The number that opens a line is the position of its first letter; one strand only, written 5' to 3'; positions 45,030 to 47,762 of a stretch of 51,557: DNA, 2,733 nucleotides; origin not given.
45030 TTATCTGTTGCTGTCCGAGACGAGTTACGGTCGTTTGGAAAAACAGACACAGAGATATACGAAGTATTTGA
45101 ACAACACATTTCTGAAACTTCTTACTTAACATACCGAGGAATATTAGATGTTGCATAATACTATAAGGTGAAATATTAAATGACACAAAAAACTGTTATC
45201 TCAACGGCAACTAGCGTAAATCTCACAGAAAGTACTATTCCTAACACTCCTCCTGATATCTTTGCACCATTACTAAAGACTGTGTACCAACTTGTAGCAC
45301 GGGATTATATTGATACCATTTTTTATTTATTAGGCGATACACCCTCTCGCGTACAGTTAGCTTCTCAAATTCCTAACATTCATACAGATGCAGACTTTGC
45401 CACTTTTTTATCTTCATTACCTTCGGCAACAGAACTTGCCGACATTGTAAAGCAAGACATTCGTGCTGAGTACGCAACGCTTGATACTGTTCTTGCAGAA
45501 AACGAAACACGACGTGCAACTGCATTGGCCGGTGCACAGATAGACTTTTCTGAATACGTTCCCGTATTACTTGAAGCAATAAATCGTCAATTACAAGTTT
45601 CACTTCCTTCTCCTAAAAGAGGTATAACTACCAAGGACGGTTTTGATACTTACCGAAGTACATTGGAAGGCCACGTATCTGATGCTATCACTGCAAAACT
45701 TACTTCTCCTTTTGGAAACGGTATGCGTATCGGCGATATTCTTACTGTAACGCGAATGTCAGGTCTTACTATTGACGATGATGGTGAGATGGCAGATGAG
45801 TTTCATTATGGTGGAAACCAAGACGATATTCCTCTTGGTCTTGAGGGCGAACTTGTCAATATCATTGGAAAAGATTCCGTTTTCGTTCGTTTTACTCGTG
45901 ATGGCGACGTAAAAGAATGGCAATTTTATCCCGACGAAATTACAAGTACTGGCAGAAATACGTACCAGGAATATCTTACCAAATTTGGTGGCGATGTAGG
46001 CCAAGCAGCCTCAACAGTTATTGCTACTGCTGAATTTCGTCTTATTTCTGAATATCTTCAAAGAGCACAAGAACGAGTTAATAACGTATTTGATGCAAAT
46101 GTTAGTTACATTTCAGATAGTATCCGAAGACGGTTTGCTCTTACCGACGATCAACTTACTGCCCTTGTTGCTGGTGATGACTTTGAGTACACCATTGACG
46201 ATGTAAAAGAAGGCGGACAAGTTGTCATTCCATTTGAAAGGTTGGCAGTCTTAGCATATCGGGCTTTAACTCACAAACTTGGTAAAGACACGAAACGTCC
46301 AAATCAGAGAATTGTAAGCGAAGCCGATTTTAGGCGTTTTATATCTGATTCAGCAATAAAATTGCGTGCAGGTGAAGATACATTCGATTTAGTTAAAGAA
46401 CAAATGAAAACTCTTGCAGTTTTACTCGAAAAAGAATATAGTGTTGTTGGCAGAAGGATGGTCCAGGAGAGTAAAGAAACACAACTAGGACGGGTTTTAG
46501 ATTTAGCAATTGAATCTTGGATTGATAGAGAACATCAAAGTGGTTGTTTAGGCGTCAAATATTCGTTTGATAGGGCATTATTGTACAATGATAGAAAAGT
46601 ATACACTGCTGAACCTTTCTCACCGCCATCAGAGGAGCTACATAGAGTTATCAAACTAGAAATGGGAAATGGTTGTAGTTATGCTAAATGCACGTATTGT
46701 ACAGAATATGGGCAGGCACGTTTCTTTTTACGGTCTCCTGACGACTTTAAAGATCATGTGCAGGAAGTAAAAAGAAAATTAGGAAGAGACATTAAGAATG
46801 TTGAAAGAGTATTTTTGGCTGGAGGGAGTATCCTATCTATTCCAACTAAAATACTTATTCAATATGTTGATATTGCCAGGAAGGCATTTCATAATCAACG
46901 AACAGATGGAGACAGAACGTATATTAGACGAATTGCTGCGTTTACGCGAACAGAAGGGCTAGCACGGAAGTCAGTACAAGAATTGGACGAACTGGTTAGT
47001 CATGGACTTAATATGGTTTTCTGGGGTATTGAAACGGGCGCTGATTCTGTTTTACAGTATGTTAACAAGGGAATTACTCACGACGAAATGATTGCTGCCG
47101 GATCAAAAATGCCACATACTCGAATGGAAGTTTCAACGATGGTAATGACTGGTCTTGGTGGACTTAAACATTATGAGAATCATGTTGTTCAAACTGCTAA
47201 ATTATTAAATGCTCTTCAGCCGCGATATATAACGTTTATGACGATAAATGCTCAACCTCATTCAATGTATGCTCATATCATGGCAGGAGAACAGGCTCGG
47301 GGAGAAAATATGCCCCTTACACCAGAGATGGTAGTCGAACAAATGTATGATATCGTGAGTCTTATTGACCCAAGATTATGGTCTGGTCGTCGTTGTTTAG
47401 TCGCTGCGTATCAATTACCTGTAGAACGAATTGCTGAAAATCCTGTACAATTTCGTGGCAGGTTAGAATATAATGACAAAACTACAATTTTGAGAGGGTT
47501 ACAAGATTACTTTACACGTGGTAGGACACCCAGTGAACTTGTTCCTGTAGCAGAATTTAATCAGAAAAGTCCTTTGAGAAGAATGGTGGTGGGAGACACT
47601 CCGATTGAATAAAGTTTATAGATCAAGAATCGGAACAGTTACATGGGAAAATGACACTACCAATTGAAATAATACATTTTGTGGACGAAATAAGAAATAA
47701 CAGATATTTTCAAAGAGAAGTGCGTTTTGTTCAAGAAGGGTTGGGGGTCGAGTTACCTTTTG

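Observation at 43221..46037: A repeated composite module (helical E-x-F/Y-x-x-F/Y segment plus small beta-barrel-like unit) shared by the 1239-aa protein and the N-terminus of the radical SAM enzyme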

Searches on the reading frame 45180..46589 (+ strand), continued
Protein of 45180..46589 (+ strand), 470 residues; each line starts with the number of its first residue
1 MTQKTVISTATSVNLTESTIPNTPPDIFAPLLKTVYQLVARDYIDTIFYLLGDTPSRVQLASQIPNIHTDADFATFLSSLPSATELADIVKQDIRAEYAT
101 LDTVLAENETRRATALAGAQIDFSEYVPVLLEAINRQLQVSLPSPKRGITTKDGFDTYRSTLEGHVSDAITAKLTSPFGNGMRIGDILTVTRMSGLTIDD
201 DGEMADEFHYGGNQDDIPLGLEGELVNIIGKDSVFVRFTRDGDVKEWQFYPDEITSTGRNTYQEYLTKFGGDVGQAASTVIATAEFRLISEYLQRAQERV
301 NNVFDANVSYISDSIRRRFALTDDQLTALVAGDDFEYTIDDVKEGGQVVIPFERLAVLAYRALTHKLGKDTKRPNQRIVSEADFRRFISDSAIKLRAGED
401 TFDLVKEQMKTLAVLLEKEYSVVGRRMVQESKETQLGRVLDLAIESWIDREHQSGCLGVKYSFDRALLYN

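Call 74: find_encoding_contigs(protein=P0062, flank=8000, max_places=1)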
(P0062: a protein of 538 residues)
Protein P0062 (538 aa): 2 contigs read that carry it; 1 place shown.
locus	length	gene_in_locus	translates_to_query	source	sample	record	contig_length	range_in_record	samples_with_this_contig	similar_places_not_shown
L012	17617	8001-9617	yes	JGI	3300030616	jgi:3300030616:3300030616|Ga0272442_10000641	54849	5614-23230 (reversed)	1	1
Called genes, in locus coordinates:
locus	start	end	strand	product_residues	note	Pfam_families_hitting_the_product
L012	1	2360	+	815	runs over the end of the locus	-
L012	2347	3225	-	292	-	PF04014:MazE_antitoxin (weak), PF01895:PhoU (faint)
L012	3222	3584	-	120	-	PF13840:ACT_7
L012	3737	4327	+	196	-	-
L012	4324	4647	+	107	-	-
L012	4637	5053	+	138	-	-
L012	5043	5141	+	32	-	-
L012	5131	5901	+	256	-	-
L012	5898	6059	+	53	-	-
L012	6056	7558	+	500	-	PF13191:AAA_16 (faint), PF00004:AAA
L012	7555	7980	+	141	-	-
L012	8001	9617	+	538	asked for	-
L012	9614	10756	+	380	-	PF14464:Prok-JAB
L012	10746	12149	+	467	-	PF00899:ThiF, PF13241:NAD_binding_7 (faint), PF00899:ThiF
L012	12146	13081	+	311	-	PF13489:Methyltransf_23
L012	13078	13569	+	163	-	-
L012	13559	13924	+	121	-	PF00072:Response_reg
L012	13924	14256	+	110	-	-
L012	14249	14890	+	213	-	-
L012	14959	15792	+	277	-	PF02421:FeoB_N (weak), PF03193:RsgA_GTPase (faint), PF01926:MMR_HSR1, PF02421:FeoB_N (weak)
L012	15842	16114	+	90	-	PF24434:DUF7557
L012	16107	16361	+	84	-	PF05016:ParE_toxin, PF15781:ParE-like_toxin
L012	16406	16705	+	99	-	-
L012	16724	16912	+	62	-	-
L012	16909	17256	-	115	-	PF14697:Fer4_21 (faint), PF00037:Fer4 (faint), PF12797:Fer4_2 (faint), PF13237:Fer4_10 (weak), PF13183:Fer4_8, PF12838:Fer4_7 (weak), PF13534:Fer4_17 (weak)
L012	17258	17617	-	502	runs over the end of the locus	PF01565:FAD_binding_4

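Call 75: find_encoding_contigs(protein=P0021, flank=8000, max_places=1)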
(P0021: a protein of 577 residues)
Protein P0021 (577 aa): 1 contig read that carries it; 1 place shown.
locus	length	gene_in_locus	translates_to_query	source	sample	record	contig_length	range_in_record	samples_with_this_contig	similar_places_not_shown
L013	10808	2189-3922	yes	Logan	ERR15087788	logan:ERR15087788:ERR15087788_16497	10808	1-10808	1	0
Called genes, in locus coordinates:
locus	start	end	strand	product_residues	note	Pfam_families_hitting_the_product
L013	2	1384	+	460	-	?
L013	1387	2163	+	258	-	-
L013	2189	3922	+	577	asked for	PF18346:SH3_15 (faint)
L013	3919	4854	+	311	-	-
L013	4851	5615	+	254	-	-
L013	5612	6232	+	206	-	-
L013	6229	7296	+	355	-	-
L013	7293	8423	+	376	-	-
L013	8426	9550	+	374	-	-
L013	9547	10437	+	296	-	-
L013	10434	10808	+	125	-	?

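Call 76: find_encoding_contigs(protein=P0032, flank=8000, max_places=1)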
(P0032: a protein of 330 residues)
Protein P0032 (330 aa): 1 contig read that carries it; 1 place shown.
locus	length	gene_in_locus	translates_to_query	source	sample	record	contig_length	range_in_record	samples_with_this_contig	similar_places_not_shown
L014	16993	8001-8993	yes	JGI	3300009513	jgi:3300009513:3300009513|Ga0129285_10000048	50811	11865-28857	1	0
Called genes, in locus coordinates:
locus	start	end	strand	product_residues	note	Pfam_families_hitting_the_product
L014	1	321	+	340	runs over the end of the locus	PF14464:Prok-JAB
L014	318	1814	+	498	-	PF14464:Prok-JAB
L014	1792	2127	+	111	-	-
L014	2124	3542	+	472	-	PF00899:ThiF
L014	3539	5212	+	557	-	-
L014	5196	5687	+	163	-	-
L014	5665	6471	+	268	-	-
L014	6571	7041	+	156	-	-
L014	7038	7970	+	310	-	-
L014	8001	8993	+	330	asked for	-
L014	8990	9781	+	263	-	-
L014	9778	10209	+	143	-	-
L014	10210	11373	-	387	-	PF13173:AAA_14 (weak), PF00004:AAA, PF21960:RCF1-5-like_lid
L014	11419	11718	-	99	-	-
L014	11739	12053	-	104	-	-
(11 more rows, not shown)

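Call 80: search_protein_families(library=pfam, proteins=[L005:2133-2810:+, L009:4164-4751:+, L010:3305-3757:+, L012:7555-7980:+, L010:6254-6589:+, L009:6432-8318:+, L005:4227-5993:+], max_evalue=5)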
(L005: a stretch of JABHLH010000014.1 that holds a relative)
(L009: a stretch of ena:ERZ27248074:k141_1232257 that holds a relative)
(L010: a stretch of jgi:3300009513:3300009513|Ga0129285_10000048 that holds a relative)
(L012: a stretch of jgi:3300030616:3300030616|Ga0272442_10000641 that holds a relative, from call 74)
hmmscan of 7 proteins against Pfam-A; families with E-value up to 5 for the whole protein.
L005:2133-2810:+ (225 aa): 1 family
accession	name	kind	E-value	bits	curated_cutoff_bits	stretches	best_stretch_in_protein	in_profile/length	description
PF02082.26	Rrf2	-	0.11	13.1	30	1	132-162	49-79/132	Iron-dependent Transcriptional regulator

L009:4164-4751:+ (195 aa): 0 families

L010:3305-3757:+ (150 aa): 0 families

L012:7555-7980:+ (141 aa): 1 family
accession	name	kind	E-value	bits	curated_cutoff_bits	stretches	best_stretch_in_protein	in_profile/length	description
PF03079.20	ARD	-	0.2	12.3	27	1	62-111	42-91/157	ARD/ARD' family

L010:6254-6589:+ (111 aa): 1 family
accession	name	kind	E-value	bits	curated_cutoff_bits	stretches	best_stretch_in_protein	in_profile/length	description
PF10704.14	DUF2508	-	0.032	14.8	22.5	1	2-42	6-45/71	Protein of unknown function (DUF2508)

L009:6432-8318:+ (628 aa): 0 families

L005:4227-5993:+ (588 aa): 0 families

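Call 84: search_protein_families(library=pfam, proteins=[L009:13709-15184:+, L009:1750-3966:+, L009:4815-6320:+, L010:9658-10149:+, L010:10127-10933:+, L010:11500-12432:+, L010:13452-14243:+, L012:12146-13081:+], max_evalue=0.01)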
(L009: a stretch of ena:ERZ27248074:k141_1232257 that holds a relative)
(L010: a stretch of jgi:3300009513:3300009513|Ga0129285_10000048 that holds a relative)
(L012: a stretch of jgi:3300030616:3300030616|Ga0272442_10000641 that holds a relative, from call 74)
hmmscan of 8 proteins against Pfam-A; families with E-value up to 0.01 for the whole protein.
L009:13709-15184:+ (491 aa): 2 families
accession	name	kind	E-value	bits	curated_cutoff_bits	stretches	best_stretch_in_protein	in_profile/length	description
PF02310.24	B12-binding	-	4e-09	36.8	32.1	1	39-146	11-120/121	B12 binding domain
PF04055.27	Radical_SAM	-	6.1e-05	23.7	29.5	1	192-361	3-164/166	Radical SAM superfamily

L009:1750-3966:+ (738 aa): 0 families

L009:4815-6320:+ (501 aa): 0 families

L010:9658-10149:+ (163 aa): 0 families

L010:10127-10933:+ (268 aa): 0 families

L010:11500-12432:+ (310 aa): 0 families

L010:13452-14243:+ (263 aa): 2 families
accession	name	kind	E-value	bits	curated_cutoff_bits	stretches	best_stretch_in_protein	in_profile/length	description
PF21168.2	FkbO_Hyg5-like_N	-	0.004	17.6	27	1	76-121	32-77/122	Chorismatase FkbO/Hyg5-like, N-terminal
PF09321.15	DUF1978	-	0.0041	16.9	25.4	0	64-139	85-162/244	Domain of unknown function (DUF1978)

L012:12146-13081:+ (311 aa): 5 families
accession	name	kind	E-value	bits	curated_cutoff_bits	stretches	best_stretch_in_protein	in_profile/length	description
PF13489.12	Methyltransf_23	-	1.7e-08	34.8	27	1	116-222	7-113/164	Methyltransferase domain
PF13649.12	Methyltransf_25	-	0.00024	22.2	27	1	132-221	2-97/97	Methyltransferase domain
PF08241.18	Methyltransf_11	-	0.00047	21.2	21.2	1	132-221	1-91/95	Methyltransferase domain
PF08242.18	Methyltransf_12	-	0.0013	19.9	30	1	132-221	1-96/98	Methyltransferase domain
PF13847.12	Methyltransf_31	-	0.0031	17.6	27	0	127-158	3-37/145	Methyltransferase domain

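Call 85: find_encoding_contigs(protein=P0027, flank=10000, max_places=1)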
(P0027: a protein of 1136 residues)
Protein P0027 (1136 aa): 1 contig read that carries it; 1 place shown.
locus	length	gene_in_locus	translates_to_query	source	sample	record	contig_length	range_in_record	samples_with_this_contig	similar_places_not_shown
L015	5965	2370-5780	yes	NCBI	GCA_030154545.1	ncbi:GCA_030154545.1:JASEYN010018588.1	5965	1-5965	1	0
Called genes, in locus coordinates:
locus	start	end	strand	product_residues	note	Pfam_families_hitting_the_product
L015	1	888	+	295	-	?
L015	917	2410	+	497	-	PF00899:ThiF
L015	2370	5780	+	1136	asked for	-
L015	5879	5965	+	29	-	?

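Call 86: find_encoding_contigs(protein=P0028, flank=10000, max_places=1)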
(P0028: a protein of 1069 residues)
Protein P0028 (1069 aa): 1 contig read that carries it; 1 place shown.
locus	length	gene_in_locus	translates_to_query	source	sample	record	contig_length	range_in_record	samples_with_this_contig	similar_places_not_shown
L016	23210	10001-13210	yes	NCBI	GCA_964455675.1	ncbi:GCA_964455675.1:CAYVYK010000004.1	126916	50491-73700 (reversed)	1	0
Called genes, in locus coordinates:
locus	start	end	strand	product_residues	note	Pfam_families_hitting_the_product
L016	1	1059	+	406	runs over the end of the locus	-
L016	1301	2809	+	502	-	PF00266:Aminotran_5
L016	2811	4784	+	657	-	-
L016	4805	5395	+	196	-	-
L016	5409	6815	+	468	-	-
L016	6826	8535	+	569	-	-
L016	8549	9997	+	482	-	PF00899:ThiF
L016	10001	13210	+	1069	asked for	-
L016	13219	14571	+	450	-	PF02310:B12-binding, PF04055:Radical_SAM (weak)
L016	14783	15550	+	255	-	-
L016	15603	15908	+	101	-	PF01741:MscL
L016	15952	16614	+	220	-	PF04851:ResIII, PF00270:DEAD, PF22527:DEXQc_Suv3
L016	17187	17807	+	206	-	PF00300:His_Phos_1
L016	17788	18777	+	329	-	PF01636:APH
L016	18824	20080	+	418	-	PF01326:PPDK_N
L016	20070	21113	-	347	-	PF21088:MS_channel_1st, PF00924:MS_channel_2nd, PF21082:MS_channel_3rd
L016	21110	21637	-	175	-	PF00252:Ribosomal_L16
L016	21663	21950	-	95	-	-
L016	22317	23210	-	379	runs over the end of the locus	PF00390:malic, PF00208:ELFV_dehydrog (weak), PF03949:Malic_M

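Call 87: find_encoding_contigs(protein=P0024, flank=10000, max_places=1)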
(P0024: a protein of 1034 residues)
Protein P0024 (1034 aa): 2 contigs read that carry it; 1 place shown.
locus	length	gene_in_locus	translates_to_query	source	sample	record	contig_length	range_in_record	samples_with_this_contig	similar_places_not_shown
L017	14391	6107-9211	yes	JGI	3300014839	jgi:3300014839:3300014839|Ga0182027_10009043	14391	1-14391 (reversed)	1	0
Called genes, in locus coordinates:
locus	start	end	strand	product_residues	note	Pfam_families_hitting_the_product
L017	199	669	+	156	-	PF01797:Y1_Tnp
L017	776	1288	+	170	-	-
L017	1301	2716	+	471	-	-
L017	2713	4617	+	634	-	-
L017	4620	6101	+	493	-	PF00899:ThiF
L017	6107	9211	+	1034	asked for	-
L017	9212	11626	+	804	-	PF04055:Radical_SAM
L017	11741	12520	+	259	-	-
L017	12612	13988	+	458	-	PF04055:Radical_SAM (faint)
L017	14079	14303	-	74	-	PF07927:HicA_toxin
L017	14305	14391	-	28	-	?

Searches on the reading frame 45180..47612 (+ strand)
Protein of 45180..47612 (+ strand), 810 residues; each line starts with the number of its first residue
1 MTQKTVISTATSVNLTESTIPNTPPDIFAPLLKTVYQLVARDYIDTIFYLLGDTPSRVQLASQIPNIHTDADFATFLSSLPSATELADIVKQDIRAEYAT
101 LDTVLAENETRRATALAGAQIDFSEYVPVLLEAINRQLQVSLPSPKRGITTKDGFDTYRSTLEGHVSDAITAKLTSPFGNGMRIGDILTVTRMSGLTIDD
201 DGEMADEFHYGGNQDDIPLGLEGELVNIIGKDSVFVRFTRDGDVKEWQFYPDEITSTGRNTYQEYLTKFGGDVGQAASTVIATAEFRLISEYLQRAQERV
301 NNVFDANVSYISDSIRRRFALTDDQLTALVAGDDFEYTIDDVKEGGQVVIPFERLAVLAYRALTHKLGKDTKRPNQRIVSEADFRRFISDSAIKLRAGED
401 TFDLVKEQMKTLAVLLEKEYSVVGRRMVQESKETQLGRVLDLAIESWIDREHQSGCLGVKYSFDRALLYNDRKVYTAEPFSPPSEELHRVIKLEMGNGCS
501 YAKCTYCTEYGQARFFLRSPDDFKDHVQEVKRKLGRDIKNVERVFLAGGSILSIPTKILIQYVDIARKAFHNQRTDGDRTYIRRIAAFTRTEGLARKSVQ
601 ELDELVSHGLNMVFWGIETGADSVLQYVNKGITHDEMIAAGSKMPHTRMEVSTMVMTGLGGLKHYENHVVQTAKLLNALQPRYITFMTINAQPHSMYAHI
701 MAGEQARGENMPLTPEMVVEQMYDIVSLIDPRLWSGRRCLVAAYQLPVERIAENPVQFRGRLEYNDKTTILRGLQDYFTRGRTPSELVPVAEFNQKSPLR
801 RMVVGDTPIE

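Call 4: search_protein_families(library=pfam, proteins=[window:45180-47612:+], max_evalue=0.01)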
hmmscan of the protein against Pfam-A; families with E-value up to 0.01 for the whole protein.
window:45180-47612:+ (810 aa): 1 family
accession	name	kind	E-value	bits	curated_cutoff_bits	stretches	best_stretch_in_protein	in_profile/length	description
PF04055.27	Radical_SAM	-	1.5e-09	38.7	29.5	1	494-663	2-155/166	Radical SAM superfamily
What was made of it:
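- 46632..47579 (+): Radical SAM domain of B (about B 485-800). The cysteine triad is C499-x4-C504-x2-C507. Pfam Radical_SAM, 38.7 bits against a cut-off of 29.5 (call 4).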

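Call 11: find_homologous_proteins(query=window:45180-47612:+, max_evalue=0.001)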
Query window:45180-47612:+ (810 aa): 4 proteins with E <= 0.001 among 8000 candidates.
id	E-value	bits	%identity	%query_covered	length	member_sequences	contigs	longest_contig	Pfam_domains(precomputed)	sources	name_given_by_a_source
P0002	0.0e+0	1827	100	100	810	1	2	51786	PF04055.28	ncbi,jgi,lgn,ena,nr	ncbi:hypothetical protein COV17_03660 [Candidatus Woesearchaeota archaeon CG10_big_fil_rev_8_21_14_0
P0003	3.3e-255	867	52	96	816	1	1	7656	PF04055.28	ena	-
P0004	1.6e-231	789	49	94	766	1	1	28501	PF04055.28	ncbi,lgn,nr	ncbi:MAG: radical SAM protein [Nanoarchaeota archaeon]|nr:radical SAM protein [Nanoarchaeota archaeo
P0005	4.2e-211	722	46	97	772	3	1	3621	PF04055.28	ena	-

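Call 12: find_encoding_contigs(protein=P0004, flank=10000, max_places=3)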
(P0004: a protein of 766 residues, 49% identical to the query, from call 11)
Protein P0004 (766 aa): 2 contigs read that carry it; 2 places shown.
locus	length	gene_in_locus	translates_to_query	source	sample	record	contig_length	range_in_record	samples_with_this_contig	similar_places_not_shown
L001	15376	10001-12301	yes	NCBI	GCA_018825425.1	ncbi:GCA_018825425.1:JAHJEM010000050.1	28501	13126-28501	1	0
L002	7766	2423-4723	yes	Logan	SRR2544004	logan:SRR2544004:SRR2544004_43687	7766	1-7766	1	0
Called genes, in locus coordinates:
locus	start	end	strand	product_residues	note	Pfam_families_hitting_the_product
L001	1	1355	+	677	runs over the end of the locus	-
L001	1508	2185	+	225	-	-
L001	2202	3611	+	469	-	-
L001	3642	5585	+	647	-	-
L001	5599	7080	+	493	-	PF00899:ThiF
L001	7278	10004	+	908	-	-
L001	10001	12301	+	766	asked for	PF04055:Radical_SAM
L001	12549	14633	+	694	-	-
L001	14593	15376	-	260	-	?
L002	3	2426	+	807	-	?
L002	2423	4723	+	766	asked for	PF04055:Radical_SAM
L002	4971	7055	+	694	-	-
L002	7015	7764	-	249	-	?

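Call 13: find_encoding_contigs(protein=P0003, flank=10000, max_places=3)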
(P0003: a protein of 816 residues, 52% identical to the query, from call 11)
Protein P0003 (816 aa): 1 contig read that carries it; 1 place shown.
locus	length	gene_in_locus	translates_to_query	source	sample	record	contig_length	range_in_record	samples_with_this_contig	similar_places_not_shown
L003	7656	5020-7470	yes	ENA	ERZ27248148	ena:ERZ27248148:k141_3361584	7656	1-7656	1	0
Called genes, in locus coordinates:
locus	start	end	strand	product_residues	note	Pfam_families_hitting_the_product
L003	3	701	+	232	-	?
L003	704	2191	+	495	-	PF00899:ThiF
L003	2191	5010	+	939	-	-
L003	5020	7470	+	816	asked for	PF04055:Radical_SAM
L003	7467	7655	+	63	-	?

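Call 14: find_encoding_contigs(protein=P0005, flank=10000, max_places=3)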
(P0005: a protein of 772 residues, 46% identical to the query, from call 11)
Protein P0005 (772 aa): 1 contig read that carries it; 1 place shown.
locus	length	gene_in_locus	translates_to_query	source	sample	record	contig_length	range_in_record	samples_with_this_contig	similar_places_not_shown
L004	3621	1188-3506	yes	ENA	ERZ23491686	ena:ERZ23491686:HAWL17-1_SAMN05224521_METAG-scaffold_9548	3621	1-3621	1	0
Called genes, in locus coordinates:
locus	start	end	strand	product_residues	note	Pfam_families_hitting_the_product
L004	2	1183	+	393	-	?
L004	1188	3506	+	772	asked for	PF04055:Radical_SAM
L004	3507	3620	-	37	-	?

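Call 34: search_protein_families(library=ncbifam, proteins=[window:45180-47612:+], max_evalue=0.01)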
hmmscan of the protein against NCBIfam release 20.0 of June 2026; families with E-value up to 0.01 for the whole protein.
window:45180-47612:+ (810 aa): 6 families
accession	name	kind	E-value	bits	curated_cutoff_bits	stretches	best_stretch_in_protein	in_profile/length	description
TIGR04072.2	rSAM_ladder_B12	equivalog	1.7e-05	23.7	360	1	490-695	180-366/443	lipid biosynthesis B12-binding/radical SAM protein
TIGR01210.1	TIGR01210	equivalog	0.00012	21.5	212.15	1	497-655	23-175/313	archaeosine biosynthesis radical SAM protein RaSEA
TIGR03471.1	HpnJ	equivalog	0.00019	20.5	577.6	0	600-679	288-365/472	hopanoid biosynthesis associated radical SAM protein HpnJ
TIGR04014.1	B12_SAM_MJ_0865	equivalog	0.00024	20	360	1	604-677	263-334/434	methyl-coenzyme M reductase glutamine C-methyltransferase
TIGR04479.1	bcpD_PhpK_rSAM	subfamily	0.00064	18.2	600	1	485-683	236-413/504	PhpK family radical SAM P-methyltransferase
TIGR01212.1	TIGR01212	equivalog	0.0014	17.8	180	1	504-687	40-213/302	tRNA modification radical SAM protein MnmL/YtqA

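Call 37: search_protein_families(library=padloc, proteins=[window:45180-47612:+], max_evalue=0.01)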
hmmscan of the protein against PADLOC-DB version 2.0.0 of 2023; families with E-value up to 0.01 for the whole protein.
window:45180-47612:+ (810 aa): 0 families

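Call 80: search_protein_families(library=pfam, proteins=[L001:1508-2185:+], max_evalue=5)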
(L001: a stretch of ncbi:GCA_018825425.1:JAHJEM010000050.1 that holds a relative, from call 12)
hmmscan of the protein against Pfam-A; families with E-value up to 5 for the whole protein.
L001:1508-2185:+ (225 aa): 0 families

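Call 84: search_protein_families(library=pfam, proteins=[L001:12549-14633:+], max_evalue=0.01)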
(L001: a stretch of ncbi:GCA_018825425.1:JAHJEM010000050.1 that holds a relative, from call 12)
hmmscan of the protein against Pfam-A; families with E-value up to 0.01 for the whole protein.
L001:12549-14633:+ (694 aa): 0 families

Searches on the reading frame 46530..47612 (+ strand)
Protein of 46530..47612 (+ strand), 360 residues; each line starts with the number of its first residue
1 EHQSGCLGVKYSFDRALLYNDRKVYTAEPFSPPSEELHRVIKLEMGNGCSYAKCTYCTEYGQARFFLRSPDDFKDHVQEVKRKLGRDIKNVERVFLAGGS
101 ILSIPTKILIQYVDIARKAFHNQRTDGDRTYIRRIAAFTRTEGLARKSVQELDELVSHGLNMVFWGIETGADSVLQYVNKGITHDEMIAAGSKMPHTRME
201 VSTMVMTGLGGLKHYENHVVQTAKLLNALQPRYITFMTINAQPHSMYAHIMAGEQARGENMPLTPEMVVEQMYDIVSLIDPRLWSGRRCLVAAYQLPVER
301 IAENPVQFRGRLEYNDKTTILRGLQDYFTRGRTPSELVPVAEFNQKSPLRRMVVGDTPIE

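Call 33: search_solved_structures(query=window:46530-47612:+, max_evalue=0.01, show_alignments=1)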
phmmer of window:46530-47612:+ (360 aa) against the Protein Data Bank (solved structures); distinct sequences matched with E-value up to 0.01: 0.
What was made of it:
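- Tried and rejected: The radical SAM domain alone against PDB sequences: no hit (call 33).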
